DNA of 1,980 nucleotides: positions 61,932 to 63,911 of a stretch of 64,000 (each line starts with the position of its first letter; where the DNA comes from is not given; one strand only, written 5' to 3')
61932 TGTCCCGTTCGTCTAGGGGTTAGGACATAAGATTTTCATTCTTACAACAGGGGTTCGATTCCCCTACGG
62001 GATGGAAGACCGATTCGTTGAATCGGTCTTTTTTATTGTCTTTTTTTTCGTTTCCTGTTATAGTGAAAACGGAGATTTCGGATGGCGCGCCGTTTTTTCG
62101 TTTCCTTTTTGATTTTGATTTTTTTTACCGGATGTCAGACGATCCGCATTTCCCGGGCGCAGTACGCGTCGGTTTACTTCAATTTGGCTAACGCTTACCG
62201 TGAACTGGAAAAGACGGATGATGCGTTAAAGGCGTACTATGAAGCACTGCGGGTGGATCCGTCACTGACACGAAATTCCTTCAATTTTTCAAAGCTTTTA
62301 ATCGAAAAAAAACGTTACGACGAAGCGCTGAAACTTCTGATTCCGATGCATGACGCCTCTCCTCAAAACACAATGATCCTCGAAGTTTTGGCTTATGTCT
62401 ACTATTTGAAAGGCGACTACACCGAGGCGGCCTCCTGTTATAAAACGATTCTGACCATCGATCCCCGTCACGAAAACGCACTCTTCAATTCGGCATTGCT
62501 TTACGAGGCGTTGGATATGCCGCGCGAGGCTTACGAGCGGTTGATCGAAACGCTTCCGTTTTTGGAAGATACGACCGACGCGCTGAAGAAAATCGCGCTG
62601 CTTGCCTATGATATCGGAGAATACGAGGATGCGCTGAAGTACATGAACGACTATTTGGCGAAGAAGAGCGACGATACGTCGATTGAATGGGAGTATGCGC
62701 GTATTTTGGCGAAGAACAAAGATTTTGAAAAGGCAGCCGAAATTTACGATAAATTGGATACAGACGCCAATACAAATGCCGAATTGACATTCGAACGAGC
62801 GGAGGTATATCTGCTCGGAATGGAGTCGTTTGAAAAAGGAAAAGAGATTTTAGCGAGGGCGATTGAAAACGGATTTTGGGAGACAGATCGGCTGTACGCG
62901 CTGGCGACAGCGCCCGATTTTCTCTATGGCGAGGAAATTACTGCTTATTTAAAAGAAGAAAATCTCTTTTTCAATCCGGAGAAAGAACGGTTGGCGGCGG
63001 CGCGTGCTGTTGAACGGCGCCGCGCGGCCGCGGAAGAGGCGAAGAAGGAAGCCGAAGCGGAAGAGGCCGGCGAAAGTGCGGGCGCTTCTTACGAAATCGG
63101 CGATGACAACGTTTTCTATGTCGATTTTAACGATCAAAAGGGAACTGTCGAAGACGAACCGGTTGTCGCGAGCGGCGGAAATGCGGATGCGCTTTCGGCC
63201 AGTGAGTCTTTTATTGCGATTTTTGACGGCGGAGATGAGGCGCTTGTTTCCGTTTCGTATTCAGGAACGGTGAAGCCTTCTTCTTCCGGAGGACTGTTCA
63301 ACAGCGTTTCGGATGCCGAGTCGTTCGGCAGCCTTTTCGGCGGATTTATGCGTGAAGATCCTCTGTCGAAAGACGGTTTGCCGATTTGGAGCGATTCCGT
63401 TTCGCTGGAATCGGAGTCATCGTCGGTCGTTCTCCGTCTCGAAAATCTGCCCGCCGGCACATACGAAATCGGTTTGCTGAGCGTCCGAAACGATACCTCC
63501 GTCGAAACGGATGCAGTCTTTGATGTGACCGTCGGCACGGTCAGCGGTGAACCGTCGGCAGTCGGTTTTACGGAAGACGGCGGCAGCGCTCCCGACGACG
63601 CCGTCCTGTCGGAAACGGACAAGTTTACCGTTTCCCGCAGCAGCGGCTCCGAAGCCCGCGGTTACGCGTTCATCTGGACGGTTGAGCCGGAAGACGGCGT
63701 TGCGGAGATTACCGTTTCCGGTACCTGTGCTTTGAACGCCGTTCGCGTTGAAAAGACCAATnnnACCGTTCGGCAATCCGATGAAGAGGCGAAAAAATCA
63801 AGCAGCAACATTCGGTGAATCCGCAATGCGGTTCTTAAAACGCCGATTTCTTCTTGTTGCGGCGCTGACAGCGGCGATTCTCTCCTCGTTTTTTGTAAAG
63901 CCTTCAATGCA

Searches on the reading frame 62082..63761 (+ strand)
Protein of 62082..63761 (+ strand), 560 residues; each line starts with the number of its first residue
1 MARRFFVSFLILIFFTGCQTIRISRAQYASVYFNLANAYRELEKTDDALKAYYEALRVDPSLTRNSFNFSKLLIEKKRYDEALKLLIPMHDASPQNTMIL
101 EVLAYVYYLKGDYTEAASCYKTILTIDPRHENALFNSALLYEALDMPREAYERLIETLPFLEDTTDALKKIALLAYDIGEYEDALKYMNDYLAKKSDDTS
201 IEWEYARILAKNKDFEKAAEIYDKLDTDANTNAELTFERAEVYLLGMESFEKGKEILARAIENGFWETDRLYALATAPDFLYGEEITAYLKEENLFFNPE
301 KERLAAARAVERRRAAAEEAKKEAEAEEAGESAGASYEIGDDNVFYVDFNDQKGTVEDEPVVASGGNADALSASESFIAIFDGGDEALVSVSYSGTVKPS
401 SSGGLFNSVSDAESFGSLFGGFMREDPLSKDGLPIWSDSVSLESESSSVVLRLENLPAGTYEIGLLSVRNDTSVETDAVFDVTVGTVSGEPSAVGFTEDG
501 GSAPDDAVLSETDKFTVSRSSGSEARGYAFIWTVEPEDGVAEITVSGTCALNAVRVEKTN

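Call 4: search_protein_families(library=pfam, proteins=[window:62082-63761:+], max_evalue=1)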
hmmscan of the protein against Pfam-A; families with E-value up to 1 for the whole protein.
window:62082-63761:+ (560 aa): 37 families (the best 25 are shown)
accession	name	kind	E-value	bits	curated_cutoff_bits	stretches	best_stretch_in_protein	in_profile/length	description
PF00515.34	TPR_1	-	1.1e-16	60.3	27.8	2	29-61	1-33/34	Tetratricopeptide repeat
PF07719.23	TPR_2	-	1.1e-16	60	27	3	29-61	1-33/34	Tetratricopeptide repeat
PF14559.12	TPR_19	-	2.9e-16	60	25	4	179-233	5-59/68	Tetratricopeptide repeat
PF13432.12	TPR_16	-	9e-15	55.2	32.7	4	171-228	3-60/65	Tetratricopeptide repeat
PF13181.12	TPR_8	-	1.5e-11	43.9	25.7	2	29-61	1-33/34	Tetratricopeptide repeat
PF13428.12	TPR_14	-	2.7e-11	43.4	23.5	4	32-61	4-33/44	Tetratricopeptide repeat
PF23914.1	TPR_CcmH_CycH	-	6.1e-11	42.9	42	1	36-128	57-152/158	Cytochrome c-type biogenesis protein H TPR domain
PF13424.12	TPR_12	-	6.3e-11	42.7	30.1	4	26-59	42-75/77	Tetratricopeptide repeat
PF12895.13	ANAPC3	-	4.4e-10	40.1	27.2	3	76-156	2-81/82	Anaphase-promoting complex, cyclosome, subunit 3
PF13176.12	TPR_7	-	1e-09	38.1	27.9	2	100-127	2-29/36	Tetratricopeptide repeat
PF13174.12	TPR_6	-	1.8e-08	35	26.3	1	31-57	2-28/33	Tetratricopeptide repeat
PF13429.12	TPR_15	-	2.8e-08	34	26.2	2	95-221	144-270/280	Tetratricopeptide repeat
PF24575.1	TPR_Slam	-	4.2e-08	34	35.2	2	172-220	54-102/104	Surface lipoprotein assembly modifier, N-terminal TPR repeats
PF13374.12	TPR_10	-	8.2e-08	32.5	27.5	1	34-58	7-31/42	Tetratricopeptide repeat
PF13414.12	TPR_11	-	1.2e-07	31.7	26.8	2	105-144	2-41/42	TPR repeat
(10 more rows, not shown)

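Call 6: search_protein_families(library=ncbifam, proteins=[window:62082-63761:+], max_evalue=1)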
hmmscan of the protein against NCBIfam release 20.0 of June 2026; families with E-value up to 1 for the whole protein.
window:62082-63761:+ (560 aa): 31 families (the best 25 are shown)
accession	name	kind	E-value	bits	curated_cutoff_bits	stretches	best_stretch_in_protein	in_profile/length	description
NF040959.1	MamA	equivalog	1.2e-16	60.8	200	2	29-152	71-194/204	magnetosome protein MamA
TIGR02917.1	PEP_TPR_lipo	equivalog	1.8e-16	59.3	312.2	2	29-154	635-759/899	XrtA/PEP-CTERM system TPR-repeat protein PrsT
NF047371.1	FlcA_CTERM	equivalog_domain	2e-11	43.1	300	2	25-125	434-535/646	periplasmic flagellar collar protein FlcA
TIGR03939.1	PGA_TPR_OMP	equivalog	1.1e-09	37.2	366.65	1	29-152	86-209/800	poly-beta-1,6 N-acetyl-D-glucosamine export porin PgaA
NF033920.0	C39_PA2778_fam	equivalog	7.2e-09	35.4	150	2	27-85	188-246/255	PA2778 family cysteine peptidase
NF033762.1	social_mot_Tgl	equivalog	2.2e-08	33.7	225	1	43-194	80-233/252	social motility TPR repeat lipoprotein Tgl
TIGR02552.1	LcrH_SycD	equivalog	2.3e-08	33.9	104.8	2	75-158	30-113/136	SycD/LcrH family type III secretion system chaperone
TIGR02521.1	type_IV_pilW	equivalog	2.8e-08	33.6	154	2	26-135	62-173/234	type IV pilus biogenesis/stability protein PilW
NF008757.0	PRK11788.1-5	equivalog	2.5e-07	30.2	363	2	25-158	176-309/388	lipopolysaccharide assembly protein LapB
NF052415.1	T3SS_chap_SctY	equivalog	8e-07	29.5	70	1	71-127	14-70/106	type III secretion apparatus assembly chaperone SctY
NF008520.0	PRK11447.1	equivalog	3.3e-06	25.2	858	1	81-228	591-740/1157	cellulose synthase complex outer membrane protein BcsC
NF052230.1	T9SS_PorE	exception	4.2e-06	25.3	600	1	23-103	51-131/648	PorE family type IX secretion system protein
NF007468.0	PRK10049.1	equivalog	7.5e-06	24.4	1043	1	30-134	102-205/817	poly-beta-1,6 N-acetyl-D-glucosamine export porin PgaA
TIGR03302.1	OM_YfiO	subfamily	1.3e-05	24.8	81.4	1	71-133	41-106/239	outer membrane protein assembly factor BamD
NF002725.1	PRK02603.1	equivalog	2.8e-05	24.2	143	1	78-144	57-119/173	photosystem I assembly protein Ycf3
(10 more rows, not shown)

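Call 76: find_encoding_contigs(protein=window:62082-63761:+, flank=3000, max_places=6)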
Protein window:62082-63761:+ (560 aa): 23 contigs read that carry it; 4 places shown.
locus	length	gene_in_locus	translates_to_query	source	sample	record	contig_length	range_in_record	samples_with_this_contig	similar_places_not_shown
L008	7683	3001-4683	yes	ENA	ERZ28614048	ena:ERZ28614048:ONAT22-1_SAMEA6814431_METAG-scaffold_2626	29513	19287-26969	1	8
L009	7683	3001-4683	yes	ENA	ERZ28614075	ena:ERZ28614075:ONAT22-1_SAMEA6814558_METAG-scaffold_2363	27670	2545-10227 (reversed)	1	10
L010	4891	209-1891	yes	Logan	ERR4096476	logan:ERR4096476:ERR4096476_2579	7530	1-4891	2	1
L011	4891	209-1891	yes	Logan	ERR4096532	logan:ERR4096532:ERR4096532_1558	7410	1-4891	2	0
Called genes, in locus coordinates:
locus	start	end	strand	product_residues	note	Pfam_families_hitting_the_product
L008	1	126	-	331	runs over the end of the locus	PF01515:PTA_PTB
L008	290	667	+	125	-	PF04519:Bactofilin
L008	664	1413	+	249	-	PF13432:TPR_16 (faint), PF12895:ANAPC3 (faint), PF13371:TPR_9 (faint), PF00515:TPR_1 (faint), PF07719:TPR_2 (faint), PF13181:TPR_8 (faint), PF13424:TPR_12 (faint), PF13428:TPR_14 (faint), +1 more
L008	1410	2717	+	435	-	PF00919:UPF0004, PF04055:Radical_SAM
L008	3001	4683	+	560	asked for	PF13429:TPR_15 (faint), PF25058:ARM_TT21 (faint), PF00515:TPR_1, PF07719:TPR_2 (faint), PF12895:ANAPC3 (faint), PF13174:TPR_6 (faint), PF23914:TPR_CcmH_CycH, PF13432:TPR_16 (weak), +10 more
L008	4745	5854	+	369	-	PF03600:CitMHS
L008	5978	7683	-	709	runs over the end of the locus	PF01926:MMR_HSR1, PF02421:FeoB_N, PF17910:FeoB_Cyto, PF07670:Gate, PF07664:FeoB_C, PF07670:Gate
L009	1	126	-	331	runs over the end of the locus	PF01515:PTA_PTB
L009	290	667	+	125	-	PF04519:Bactofilin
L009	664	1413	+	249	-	PF13432:TPR_16 (faint), PF12895:ANAPC3 (faint), PF13371:TPR_9 (faint), PF00515:TPR_1 (faint), PF07719:TPR_2 (faint), PF13181:TPR_8 (faint), PF13424:TPR_12 (faint), PF13428:TPR_14 (faint), +1 more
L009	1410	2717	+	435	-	PF00919:UPF0004, PF04055:Radical_SAM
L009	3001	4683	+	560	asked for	PF13429:TPR_15 (faint), PF25058:ARM_TT21 (faint), PF00515:TPR_1, PF07719:TPR_2 (faint), PF12895:ANAPC3 (faint), PF13174:TPR_6 (faint), PF23914:TPR_CcmH_CycH, PF13432:TPR_16 (weak), +10 more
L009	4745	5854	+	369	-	PF03600:CitMHS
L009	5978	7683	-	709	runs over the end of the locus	PF01926:MMR_HSR1, PF02421:FeoB_N, PF17910:FeoB_Cyto, PF07670:Gate, PF07664:FeoB_C, PF07670:Gate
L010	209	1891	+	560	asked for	PF13429:TPR_15 (faint), PF25058:ARM_TT21 (faint), PF00515:TPR_1, PF07719:TPR_2 (faint), PF12895:ANAPC3 (faint), PF13174:TPR_6 (faint), PF23914:TPR_CcmH_CycH, PF13432:TPR_16 (weak), +10 more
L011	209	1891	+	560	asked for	PF13429:TPR_15 (faint), PF25058:ARM_TT21 (faint), PF00515:TPR_1, PF07719:TPR_2 (faint), PF12895:ANAPC3 (faint), PF13174:TPR_6 (faint), PF23914:TPR_CcmH_CycH, PF13432:TPR_16 (weak), +10 more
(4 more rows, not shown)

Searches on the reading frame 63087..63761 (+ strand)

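Call 37: search_protein_families(library=phrogs, proteins=[window:63087-63761:+], max_evalue=1)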
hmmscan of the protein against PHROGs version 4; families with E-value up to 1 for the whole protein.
window:63087-63761:+ (225 aa): 1 family
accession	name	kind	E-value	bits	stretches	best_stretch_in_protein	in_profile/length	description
phrog_38193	-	unknown function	0.024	15.9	1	34-68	20-53/88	-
